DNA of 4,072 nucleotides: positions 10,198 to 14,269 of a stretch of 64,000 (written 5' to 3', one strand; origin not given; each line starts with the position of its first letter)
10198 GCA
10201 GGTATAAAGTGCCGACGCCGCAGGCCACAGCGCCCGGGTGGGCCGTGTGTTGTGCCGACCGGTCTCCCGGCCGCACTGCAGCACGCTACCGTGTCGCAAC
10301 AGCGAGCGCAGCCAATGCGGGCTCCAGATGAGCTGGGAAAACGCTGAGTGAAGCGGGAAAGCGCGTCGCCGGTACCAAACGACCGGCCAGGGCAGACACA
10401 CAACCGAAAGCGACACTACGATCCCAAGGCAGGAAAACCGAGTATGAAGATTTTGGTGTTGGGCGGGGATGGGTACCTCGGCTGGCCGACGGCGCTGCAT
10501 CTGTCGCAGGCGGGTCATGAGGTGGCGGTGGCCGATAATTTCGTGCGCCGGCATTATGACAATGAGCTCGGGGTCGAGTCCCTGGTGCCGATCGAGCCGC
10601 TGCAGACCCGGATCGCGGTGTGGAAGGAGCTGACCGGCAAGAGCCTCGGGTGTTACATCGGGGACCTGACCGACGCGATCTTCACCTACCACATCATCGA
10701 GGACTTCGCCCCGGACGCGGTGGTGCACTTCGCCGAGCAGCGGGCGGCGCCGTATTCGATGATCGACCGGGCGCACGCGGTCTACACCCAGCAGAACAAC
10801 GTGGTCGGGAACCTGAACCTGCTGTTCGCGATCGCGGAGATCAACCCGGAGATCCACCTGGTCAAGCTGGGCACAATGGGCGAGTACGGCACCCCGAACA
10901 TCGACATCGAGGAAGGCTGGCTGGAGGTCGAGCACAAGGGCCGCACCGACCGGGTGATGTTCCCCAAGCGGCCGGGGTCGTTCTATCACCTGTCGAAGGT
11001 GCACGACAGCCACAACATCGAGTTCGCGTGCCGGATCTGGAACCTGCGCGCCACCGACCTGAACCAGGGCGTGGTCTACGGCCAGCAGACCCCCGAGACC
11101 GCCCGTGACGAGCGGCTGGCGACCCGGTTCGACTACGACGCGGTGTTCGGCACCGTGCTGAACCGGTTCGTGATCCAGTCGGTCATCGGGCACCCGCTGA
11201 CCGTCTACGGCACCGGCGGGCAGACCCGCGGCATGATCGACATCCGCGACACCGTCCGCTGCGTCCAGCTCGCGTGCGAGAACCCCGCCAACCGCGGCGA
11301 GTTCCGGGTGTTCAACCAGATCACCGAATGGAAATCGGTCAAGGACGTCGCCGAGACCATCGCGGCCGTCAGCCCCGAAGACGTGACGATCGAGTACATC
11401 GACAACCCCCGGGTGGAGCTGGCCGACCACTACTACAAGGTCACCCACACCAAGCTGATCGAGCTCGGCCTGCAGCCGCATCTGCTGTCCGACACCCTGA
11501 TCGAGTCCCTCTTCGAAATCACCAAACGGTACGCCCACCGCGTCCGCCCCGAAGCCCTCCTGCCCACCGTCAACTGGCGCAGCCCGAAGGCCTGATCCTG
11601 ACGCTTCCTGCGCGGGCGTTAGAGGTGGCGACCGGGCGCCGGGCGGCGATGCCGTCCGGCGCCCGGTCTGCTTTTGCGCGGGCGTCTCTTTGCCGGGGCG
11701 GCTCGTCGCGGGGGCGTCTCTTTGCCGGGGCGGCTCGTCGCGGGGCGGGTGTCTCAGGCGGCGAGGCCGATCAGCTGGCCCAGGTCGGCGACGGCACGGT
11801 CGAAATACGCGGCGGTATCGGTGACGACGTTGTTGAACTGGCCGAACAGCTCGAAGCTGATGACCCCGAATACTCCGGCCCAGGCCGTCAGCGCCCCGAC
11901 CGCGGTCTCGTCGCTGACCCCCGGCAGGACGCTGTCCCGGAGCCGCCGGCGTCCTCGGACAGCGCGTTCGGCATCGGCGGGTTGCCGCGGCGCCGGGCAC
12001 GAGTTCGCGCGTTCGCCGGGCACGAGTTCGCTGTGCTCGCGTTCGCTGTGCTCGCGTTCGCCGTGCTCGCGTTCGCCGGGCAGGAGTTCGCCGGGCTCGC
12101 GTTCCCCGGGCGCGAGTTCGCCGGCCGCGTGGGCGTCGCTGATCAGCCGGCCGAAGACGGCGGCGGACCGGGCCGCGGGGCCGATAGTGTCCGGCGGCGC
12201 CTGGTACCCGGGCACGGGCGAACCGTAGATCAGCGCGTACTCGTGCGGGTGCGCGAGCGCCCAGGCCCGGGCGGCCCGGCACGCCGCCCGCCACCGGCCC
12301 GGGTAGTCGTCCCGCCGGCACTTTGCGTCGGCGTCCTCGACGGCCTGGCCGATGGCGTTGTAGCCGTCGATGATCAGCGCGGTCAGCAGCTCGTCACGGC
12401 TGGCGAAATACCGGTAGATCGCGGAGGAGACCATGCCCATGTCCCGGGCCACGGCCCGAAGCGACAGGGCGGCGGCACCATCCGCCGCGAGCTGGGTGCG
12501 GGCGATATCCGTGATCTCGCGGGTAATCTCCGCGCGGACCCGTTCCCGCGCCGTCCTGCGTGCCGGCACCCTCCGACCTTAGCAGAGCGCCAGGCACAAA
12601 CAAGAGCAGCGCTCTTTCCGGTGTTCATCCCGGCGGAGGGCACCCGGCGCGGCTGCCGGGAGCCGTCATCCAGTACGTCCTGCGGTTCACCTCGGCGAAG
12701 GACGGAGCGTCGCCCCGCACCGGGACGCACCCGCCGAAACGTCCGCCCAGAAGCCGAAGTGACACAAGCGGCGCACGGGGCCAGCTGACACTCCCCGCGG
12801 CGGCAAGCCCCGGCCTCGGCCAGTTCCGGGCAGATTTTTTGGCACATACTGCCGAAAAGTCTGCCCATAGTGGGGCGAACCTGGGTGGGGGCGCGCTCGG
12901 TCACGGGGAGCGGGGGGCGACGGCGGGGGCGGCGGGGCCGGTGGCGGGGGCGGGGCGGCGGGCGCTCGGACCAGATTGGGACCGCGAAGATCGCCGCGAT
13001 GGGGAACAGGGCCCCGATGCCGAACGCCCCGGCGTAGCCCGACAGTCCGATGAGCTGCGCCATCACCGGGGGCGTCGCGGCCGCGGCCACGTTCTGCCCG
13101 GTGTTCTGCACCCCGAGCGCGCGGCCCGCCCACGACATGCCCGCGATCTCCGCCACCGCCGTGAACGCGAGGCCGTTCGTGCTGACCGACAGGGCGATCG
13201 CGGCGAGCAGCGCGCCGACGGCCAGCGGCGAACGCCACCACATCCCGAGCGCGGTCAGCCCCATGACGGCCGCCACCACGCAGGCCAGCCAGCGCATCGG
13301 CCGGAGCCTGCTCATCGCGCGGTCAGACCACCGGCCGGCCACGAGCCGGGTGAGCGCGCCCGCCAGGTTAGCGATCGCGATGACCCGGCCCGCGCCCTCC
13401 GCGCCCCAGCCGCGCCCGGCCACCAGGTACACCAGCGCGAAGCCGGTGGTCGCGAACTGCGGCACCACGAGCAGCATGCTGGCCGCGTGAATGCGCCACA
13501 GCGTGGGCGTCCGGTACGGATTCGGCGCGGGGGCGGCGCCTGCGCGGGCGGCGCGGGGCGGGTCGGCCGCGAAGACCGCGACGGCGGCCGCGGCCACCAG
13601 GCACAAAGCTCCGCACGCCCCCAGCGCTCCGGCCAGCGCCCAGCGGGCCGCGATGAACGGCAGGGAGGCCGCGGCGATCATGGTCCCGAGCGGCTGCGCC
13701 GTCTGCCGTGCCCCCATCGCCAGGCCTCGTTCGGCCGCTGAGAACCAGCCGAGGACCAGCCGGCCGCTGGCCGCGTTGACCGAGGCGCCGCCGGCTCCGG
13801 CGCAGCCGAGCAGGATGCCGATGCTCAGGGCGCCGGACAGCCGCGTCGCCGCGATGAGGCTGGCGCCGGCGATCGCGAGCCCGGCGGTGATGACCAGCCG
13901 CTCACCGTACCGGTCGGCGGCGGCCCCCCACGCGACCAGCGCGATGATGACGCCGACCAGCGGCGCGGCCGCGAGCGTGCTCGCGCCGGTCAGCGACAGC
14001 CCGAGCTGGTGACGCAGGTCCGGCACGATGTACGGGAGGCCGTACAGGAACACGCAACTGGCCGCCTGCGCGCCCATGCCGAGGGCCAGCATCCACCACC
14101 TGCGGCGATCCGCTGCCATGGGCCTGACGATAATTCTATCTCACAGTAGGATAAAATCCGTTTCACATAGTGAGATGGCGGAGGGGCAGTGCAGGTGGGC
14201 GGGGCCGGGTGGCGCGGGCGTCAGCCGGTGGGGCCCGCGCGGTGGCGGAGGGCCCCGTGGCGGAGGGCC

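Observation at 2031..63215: GC-rich tandem-repeat blocks inserted in frame into many conserved housekeeping genes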

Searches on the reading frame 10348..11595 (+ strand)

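Call 21: search_protein_families(library=pfam, proteins=[window:10348-11595:+])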
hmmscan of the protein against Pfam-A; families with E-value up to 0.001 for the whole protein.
window:10348-11595:+ (415 aa): 2 families
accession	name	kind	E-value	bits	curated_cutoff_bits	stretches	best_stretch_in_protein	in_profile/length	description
PF01370.27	Epimerase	-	1.5e-22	80.7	20.9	1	35-323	1-238/240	NAD dependent epimerase/dehydratase family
PF16363.11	GDP_Man_Dehyd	-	6.1e-13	49.4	27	1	36-328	1-261/332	GDP-mannose 4,6 dehydratase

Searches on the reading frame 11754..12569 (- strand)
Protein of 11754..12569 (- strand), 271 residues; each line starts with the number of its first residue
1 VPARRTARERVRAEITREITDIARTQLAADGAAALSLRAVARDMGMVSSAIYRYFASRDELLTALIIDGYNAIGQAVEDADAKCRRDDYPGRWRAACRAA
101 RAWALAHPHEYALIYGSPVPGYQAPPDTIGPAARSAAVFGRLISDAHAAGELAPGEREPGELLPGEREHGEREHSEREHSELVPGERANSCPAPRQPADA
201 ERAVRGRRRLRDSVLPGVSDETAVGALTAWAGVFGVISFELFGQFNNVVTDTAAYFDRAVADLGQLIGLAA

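Call 20: search_protein_families(library=pfam, proteins=[window:11754-12569:-])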
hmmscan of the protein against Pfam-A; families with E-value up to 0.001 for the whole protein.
window:11754-12569:- (271 aa): 2 families
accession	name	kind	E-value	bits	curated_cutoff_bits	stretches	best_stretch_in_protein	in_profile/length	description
PF13305.11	TetR_C_33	-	3.2e-25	89.2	26.8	1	93-263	1-103/103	Tetracyclin repressor-like, C-terminal domain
PF00440.29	TetR_N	-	2.1e-09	37.4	24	1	19-65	1-47/47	Bacterial regulatory proteins, tetR family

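Call 59: find_homologous_proteins(query=window:11754-12569:-, max_evalue=1e-20)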
Query window:11754-12569:- (271 aa): 8000 proteins with E <= 1e-20 among 8000 candidates; the best 120 are listed.
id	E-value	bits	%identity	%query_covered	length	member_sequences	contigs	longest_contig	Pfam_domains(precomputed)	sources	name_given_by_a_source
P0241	1.6e-145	501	100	83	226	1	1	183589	PF13305.12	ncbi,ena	-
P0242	8.4e-125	433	80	100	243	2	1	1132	PF00440.30,PF13305.12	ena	-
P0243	4.2e-116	405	73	100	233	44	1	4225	PF00440.30,PF13305.12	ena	-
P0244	6.5e-116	404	73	100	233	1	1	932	PF00440.30,PF13305.12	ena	-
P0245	1.4e-115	403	75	100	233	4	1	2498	PF00440.30,PF13305.12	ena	-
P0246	5.1e-111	388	73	100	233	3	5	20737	PF00440.30,PF13305.12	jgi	jgi:AcrR family transcriptional regulator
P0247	8.4e-111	387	73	100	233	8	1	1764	PF00440.30,PF13305.12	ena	-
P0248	3.6e-110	385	70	100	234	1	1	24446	PF00440.30,PF13305.12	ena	-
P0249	1.2e-109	384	71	100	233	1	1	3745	PF00440.30,PF13305.12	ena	-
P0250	4.1e-109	382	72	99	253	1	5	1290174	PF00440.30,PF13305.12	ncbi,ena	-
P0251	1.3e-108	380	70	99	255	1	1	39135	PF00440.30,PF13305.12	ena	-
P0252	1.5e-108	380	71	100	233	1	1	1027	PF00440.30,PF13305.12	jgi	jgi:AcrR family transcriptional regulator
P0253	1.7e-108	380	71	100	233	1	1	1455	PF00440.30,PF13305.12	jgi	jgi:AcrR family transcriptional regulator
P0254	1.2e-107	377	72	100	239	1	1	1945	PF00440.30,PF13305.12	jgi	jgi:AcrR family transcriptional regulator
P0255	5.4e-107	375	71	100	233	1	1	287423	PF00440.30,PF13305.12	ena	-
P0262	2.2e-102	360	67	94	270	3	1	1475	PF00440.30,PF13305.12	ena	-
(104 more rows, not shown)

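Call 60: find_encoding_contigs(protein=P0241, flank=10000, max_places=3)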
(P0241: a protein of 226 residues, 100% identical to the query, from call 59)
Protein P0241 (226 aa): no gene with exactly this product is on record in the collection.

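Call 88: find_encoding_contigs(protein=P0242, flank=2000, max_places=2)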
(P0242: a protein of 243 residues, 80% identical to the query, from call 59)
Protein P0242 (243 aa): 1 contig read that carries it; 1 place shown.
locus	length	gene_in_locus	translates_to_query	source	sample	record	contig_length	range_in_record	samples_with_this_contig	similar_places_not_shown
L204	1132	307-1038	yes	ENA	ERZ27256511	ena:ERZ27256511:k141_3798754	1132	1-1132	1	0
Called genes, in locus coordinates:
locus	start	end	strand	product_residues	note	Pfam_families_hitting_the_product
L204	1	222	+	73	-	?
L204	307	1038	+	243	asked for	PF00440:TetR_N, PF13305:TetR_C_33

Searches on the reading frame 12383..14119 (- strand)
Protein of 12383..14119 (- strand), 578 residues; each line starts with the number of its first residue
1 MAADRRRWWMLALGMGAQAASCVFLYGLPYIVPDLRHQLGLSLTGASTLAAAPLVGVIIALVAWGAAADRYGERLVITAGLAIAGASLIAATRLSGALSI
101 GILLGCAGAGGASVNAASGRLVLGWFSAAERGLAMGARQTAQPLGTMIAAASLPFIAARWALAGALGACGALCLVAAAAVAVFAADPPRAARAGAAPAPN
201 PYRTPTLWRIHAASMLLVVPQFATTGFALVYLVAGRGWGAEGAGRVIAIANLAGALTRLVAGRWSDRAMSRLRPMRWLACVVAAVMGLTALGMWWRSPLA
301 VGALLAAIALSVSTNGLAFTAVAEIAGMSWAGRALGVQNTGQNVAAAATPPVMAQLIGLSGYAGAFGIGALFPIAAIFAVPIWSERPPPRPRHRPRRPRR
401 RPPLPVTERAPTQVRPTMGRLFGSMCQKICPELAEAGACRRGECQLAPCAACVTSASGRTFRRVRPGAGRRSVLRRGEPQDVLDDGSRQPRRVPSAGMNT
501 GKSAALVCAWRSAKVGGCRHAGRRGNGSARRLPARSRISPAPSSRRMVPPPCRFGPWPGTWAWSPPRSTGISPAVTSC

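Call 20: search_protein_families(library=pfam, proteins=[window:12383-14119:-])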
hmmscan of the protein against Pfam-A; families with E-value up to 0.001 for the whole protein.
window:12383-14119:- (578 aa): 1 family
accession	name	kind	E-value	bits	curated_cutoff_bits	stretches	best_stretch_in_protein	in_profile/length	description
PF07690.21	MFS_1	-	1.4e-36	126.6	33.4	2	17-350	4-347/347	Major Facilitator Superfamily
